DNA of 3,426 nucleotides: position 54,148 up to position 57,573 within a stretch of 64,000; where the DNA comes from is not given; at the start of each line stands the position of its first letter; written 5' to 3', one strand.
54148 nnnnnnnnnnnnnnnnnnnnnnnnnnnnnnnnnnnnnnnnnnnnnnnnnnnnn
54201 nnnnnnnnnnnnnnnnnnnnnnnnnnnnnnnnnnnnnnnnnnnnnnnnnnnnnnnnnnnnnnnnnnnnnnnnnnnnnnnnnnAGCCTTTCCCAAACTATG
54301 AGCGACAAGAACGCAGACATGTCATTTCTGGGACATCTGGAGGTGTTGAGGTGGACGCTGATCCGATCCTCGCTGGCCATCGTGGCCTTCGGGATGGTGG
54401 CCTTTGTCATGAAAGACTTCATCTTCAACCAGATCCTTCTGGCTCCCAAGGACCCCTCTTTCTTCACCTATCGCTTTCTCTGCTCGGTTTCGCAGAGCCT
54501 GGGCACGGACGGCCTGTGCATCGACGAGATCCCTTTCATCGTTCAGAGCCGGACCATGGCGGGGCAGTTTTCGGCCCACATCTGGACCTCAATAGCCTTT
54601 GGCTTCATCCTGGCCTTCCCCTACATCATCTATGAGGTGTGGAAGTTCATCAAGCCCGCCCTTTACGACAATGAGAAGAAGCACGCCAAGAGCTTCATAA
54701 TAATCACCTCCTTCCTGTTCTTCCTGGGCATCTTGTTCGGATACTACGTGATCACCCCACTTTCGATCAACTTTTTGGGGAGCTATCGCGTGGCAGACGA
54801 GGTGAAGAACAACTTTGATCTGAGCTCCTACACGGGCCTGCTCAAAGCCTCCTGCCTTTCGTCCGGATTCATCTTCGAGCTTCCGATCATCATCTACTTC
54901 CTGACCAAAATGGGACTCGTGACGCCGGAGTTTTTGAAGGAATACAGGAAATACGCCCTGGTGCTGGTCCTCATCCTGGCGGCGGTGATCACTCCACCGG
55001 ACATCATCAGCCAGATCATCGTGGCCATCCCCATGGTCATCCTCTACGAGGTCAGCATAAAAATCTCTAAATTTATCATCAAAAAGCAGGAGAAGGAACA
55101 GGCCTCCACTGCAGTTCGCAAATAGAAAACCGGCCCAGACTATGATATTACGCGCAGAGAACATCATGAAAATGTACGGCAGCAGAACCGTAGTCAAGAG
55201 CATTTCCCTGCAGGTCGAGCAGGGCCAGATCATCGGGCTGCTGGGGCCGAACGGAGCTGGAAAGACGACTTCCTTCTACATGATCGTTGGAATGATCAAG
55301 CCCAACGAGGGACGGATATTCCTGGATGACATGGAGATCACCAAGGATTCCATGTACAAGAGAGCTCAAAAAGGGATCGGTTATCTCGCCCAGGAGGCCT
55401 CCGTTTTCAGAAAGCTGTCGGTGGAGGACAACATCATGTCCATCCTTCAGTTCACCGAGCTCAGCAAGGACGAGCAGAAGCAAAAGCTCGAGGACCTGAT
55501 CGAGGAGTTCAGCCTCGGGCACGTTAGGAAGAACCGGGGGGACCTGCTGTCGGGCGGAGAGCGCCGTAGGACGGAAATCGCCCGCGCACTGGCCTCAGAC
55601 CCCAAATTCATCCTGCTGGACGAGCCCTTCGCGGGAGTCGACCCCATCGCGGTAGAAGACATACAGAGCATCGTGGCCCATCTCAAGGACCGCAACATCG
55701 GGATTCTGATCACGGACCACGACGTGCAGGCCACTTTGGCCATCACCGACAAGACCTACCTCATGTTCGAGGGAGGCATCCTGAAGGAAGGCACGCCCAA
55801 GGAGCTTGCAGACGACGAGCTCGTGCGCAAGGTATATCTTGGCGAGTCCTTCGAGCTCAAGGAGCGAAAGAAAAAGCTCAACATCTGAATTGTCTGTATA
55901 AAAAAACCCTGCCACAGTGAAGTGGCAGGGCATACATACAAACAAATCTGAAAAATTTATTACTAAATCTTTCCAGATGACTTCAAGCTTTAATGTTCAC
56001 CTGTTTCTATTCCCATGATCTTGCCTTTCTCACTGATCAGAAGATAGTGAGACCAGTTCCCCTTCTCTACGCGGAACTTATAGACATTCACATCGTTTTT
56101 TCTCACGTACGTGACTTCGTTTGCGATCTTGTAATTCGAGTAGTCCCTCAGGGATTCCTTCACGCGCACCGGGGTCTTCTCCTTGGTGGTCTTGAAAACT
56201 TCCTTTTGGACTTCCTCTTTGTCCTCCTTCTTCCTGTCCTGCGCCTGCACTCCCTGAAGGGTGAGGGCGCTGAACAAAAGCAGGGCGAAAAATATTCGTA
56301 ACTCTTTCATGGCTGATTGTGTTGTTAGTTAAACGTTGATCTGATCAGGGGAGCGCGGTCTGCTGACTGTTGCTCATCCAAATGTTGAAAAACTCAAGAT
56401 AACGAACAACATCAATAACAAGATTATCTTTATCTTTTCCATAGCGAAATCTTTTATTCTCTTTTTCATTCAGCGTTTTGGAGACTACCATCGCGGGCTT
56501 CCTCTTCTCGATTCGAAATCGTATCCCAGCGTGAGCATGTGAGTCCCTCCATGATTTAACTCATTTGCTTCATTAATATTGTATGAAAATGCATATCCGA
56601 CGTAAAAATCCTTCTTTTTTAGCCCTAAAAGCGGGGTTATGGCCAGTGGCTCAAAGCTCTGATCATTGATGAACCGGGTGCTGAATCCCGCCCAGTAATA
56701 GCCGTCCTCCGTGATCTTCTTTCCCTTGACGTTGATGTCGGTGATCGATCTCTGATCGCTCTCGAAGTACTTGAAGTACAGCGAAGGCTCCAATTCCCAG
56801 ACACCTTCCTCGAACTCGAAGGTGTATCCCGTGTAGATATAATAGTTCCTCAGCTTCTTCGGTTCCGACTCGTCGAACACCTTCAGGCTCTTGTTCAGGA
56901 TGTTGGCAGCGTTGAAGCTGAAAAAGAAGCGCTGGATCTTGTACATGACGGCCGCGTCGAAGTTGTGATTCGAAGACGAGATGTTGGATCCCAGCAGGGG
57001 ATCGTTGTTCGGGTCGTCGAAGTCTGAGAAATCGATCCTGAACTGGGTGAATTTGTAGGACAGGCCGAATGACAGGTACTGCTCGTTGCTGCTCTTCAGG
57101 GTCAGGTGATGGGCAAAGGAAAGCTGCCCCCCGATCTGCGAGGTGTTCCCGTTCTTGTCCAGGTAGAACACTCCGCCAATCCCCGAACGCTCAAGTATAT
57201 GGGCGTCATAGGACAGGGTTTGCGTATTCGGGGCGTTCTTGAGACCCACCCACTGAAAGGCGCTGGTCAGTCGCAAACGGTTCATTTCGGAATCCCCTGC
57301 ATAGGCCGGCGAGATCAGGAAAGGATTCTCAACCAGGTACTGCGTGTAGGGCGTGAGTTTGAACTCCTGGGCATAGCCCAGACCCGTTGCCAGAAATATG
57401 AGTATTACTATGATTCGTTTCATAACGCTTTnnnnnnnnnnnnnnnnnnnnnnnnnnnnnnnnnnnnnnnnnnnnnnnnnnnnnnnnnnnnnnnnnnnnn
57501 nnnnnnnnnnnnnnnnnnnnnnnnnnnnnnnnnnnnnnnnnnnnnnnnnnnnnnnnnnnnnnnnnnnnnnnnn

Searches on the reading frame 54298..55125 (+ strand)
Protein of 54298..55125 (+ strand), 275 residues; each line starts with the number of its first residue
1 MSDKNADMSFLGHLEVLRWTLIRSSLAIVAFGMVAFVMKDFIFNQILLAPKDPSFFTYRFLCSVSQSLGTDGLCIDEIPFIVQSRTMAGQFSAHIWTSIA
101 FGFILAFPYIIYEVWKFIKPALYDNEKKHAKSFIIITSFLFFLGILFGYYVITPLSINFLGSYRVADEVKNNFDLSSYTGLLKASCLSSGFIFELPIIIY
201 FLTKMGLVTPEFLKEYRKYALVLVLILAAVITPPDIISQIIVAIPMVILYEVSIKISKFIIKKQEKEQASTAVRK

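Call 90: search_protein_families(library=pfam, proteins=[window:54298-55125:+], max_evalue=0.00001)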
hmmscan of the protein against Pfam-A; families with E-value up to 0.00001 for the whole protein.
window:54298-55125:+ (275 aa): 1 family
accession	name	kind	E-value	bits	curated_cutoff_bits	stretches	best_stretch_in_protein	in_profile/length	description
PF00902.23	TatC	-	1.1e-63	215.2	25.1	1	13-245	2-208/208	Sec-independent protein translocase protein (TatC)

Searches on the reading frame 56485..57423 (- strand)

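Call 90: search_protein_families(library=pfam, proteins=[window:56485-57423:-], max_evalue=0.00001)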
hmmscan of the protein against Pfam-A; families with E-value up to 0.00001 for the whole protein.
window:56485-57423:- (312 aa): 1 family
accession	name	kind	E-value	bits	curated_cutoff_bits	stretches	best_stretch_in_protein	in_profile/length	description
PF11751.14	PorP_SprF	-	2e-69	234.6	22.3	1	19-301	2-273/273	Type IX secretion system membrane protein PorP/SprF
